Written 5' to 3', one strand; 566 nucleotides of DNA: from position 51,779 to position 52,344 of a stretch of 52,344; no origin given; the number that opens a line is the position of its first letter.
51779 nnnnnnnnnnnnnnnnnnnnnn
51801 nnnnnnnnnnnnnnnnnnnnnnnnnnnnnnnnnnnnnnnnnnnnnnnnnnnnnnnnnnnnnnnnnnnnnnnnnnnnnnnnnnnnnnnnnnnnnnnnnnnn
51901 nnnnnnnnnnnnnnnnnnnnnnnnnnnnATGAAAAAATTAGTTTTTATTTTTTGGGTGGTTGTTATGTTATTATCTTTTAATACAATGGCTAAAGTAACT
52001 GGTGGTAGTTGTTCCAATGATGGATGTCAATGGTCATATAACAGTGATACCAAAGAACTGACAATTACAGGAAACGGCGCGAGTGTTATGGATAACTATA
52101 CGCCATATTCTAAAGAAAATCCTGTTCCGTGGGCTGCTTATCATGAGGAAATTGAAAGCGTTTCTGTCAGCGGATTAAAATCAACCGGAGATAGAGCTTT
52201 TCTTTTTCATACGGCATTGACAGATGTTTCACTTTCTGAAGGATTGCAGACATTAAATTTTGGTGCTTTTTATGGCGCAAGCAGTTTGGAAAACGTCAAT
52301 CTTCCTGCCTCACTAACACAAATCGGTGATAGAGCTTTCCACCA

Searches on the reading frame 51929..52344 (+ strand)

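Call 10: search_protein_families(library=pfam, proteins=[window:51929-52344:+], max_evalue=1)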
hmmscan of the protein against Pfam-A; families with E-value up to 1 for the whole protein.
window:51929-52344:+ (138 aa): 4 families
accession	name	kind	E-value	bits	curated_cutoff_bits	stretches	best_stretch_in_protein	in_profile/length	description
PF13306.12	LRR_5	-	9.7e-10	38.9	27.7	1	74-137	57-120/127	BspA type Leucine rich repeat region (6 copies)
PF13855.12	LRR_8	-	0.19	12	27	1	81-125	11-56/61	Leucine rich repeat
PF23249.1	KH_PARP14_3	-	0.27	11.5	28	0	34-53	28-47/61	PARP14, third type I KH domain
PF21341.3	TRAF2_zf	-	0.28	11.3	27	1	28-36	4-12/19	TRAF2, second zinc finger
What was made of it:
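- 51929..52344 (+): Fifth family member, cut by the window end (138 aa seen). LRR_5 hit (call 10).
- Checked: The fifth ORF (51929->end) is a BspA-type LRR protein (call 10).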

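Call 11: search_protein_families(library=ncbifam, proteins=[window:51929-52344:+], max_evalue=1)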
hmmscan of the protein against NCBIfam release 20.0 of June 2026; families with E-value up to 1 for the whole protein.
window:51929-52344:+ (138 aa): 2 families
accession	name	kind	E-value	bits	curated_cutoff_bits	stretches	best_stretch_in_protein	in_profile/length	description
NF047961.1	adhesin_HupY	equivalog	1.3e-05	23.5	1250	1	81-137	195-250/978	leucine-rich repeat adhesin HupY/LrrG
NF045861.1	glide_Gli349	exception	6.6e-05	19.7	1750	1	73-137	2677-2741/3169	gliding machinery surface structure protein Gli349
